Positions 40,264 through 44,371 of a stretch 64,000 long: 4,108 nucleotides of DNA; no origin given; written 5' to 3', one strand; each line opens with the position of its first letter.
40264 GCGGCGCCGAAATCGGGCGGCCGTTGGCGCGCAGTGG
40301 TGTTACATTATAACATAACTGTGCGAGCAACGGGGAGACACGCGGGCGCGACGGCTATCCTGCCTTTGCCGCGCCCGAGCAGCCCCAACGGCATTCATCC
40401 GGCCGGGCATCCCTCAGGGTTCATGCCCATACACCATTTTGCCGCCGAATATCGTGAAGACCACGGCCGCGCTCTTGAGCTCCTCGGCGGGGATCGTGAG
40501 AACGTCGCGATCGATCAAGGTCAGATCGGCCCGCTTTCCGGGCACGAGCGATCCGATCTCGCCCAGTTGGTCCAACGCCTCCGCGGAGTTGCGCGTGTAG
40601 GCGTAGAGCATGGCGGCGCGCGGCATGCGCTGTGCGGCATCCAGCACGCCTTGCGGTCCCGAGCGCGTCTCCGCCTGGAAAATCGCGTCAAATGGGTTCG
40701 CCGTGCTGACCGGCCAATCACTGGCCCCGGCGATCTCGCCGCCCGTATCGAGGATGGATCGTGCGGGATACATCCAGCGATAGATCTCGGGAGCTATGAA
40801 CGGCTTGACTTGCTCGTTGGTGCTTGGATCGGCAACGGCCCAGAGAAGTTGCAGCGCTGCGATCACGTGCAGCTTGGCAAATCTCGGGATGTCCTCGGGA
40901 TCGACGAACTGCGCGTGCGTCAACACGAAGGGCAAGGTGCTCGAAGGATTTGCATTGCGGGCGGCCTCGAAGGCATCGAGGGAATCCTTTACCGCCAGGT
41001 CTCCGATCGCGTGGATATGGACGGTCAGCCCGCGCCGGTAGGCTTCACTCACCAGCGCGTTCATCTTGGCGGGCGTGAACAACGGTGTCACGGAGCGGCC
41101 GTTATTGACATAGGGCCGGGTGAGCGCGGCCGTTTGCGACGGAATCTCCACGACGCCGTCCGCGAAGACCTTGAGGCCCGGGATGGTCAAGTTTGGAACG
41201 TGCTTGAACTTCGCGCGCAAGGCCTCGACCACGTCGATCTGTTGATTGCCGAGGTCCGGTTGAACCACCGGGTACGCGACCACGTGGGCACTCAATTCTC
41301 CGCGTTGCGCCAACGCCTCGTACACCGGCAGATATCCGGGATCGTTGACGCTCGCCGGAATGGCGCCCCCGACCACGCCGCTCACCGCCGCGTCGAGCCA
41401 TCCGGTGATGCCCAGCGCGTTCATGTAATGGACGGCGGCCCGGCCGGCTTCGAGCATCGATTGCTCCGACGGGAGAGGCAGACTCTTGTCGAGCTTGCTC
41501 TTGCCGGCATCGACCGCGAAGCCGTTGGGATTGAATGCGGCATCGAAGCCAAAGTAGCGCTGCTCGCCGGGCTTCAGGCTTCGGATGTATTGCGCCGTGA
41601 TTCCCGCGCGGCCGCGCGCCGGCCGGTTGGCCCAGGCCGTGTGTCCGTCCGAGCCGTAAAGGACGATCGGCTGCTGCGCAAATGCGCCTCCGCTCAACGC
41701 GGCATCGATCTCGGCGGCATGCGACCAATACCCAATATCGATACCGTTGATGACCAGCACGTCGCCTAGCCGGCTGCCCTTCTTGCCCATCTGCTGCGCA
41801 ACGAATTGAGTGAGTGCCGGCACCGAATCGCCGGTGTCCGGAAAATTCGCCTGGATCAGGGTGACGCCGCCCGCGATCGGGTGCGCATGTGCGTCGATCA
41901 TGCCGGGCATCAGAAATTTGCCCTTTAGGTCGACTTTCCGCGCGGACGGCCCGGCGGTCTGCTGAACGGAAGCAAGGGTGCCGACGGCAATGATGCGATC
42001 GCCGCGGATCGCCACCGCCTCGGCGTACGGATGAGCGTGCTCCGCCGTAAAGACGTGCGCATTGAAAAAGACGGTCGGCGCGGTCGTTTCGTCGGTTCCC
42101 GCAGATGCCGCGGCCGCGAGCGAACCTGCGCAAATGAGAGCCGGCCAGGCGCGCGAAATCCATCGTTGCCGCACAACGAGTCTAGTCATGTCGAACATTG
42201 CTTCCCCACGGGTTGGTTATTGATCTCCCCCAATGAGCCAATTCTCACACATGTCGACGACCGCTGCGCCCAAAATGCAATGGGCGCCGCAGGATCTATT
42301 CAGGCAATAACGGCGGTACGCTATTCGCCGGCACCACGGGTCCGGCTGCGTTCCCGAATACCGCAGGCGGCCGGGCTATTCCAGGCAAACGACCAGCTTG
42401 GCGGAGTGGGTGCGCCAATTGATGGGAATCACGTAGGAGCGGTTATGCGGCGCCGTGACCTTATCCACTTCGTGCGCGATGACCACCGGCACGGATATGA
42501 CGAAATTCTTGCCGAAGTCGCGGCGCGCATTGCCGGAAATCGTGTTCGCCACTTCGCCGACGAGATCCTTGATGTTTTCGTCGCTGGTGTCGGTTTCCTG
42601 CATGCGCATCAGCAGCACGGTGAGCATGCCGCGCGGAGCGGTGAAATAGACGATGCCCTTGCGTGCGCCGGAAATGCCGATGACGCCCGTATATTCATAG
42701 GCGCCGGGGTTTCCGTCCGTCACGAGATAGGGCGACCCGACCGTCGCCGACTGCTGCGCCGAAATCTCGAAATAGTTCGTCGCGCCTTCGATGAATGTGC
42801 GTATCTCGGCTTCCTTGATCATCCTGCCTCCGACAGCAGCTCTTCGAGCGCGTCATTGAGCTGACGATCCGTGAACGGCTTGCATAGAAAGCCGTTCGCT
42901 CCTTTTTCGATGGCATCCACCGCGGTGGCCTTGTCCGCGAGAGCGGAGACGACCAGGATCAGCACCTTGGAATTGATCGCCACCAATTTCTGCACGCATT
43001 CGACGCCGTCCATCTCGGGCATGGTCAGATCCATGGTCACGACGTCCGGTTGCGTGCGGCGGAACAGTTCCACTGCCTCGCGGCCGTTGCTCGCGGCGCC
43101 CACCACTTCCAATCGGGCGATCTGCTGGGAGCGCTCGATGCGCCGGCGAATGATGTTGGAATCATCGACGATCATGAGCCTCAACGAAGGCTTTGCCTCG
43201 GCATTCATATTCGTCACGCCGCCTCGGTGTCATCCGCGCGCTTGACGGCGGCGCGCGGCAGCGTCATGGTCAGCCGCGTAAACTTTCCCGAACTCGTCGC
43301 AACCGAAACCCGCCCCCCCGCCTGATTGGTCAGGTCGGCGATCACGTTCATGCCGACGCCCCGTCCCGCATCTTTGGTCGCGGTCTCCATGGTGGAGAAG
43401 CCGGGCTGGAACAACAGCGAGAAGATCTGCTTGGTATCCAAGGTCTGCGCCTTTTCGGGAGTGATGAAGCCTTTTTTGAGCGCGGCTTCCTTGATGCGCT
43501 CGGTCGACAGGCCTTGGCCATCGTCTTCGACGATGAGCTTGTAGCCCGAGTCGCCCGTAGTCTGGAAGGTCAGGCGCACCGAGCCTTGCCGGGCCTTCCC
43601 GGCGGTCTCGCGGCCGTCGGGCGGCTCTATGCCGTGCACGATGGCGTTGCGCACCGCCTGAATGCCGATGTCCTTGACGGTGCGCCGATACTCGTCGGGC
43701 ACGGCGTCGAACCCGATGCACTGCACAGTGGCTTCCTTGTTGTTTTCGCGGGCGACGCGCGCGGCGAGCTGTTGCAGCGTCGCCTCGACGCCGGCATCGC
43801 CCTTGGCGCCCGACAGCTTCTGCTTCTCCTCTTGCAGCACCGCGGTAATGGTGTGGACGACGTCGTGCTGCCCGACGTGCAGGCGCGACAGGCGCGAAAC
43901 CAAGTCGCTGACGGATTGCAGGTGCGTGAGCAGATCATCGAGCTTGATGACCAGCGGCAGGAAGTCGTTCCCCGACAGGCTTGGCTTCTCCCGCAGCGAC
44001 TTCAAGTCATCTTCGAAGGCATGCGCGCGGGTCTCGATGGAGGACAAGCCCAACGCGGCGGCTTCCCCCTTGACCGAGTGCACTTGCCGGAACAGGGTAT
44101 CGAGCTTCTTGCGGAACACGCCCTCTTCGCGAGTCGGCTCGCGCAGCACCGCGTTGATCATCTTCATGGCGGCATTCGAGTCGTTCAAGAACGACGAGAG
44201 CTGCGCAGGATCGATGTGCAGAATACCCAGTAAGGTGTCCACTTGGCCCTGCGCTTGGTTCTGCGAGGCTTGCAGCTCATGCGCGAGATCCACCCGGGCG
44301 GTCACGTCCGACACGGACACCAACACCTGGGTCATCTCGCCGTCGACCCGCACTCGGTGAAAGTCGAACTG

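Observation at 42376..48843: Five-gene, translationally coupled signalling operon mixing chemotaxis-type, Hanks-type and TonB-type modules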

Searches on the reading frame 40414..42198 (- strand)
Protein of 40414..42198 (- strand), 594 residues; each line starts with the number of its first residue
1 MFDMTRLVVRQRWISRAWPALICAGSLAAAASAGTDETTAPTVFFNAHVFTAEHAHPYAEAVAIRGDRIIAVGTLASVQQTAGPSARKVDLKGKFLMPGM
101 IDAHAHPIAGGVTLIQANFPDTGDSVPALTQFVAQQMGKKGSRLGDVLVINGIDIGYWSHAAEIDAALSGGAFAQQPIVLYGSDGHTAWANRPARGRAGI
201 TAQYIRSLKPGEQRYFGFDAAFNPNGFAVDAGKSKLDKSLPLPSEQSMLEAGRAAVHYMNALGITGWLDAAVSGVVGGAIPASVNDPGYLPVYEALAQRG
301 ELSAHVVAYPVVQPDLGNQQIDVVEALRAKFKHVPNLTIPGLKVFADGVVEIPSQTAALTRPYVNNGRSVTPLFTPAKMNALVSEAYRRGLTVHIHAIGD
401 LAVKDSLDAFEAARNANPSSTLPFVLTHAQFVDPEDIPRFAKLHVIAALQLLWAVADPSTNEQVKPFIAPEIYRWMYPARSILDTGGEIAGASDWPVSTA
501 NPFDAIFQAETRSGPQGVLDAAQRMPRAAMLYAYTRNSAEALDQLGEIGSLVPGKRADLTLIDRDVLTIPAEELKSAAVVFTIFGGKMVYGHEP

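Call 42: search_protein_families(library=pfam, proteins=[window:40414-42198:-], max_evalue=0.00001)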
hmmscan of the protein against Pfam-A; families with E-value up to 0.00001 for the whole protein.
window:40414-42198:- (594 aa): 2 families
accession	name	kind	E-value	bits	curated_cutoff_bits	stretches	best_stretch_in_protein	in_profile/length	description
PF07969.17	Amidohydro_3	-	7.8e-68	230.5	29.7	1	89-590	3-472/472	Amidohydrolase family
PF01979.26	Amidohydro_1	-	1.6e-12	47.8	25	1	371-589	129-345/345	Amidohydrolase family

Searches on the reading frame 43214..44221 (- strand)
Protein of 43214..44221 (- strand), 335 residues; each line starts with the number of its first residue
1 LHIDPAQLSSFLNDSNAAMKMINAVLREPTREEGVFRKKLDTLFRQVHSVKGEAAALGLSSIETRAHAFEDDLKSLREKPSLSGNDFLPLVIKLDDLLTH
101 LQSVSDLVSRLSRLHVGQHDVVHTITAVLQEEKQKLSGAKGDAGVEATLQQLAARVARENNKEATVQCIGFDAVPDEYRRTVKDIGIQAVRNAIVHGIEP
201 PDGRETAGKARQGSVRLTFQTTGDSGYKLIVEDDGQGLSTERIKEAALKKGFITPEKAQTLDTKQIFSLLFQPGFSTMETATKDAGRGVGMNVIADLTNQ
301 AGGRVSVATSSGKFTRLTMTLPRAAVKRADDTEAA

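Call 84: search_protein_families(library=pfam, proteins=[window:43214-44221:-], max_evalue=10)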
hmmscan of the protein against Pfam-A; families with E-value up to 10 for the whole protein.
window:43214-44221:- (335 aa): 6 families
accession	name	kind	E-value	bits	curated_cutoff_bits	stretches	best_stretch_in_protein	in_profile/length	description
PF02518.31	HATPase_c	-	2.7e-13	50.7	26.4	1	188-324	12-110/111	Histidine kinase-, DNA gyrase B-, and HSP90-like ATPase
PF01627.28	Hpt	-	5.8e-09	36.5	24.6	1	9-102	4-82/84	Hpt domain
PF13589.12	HATPase_c_3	-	0.015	15.7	25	1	210-258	17-62/137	Histidine kinase-, DNA gyrase B-, and HSP90-like ATPase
PF14501.12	HATPase_c_5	-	0.032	14.6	22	1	279-316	60-97/102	GHKL domain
PF14615.11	Rsa3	-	0.087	12.9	27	1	66-93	10-36/46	Ribosome-assembly protein 3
PF16159.10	FOXP-CC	-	0.17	12.8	28.9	1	94-138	19-63/69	FOXP coiled-coil domain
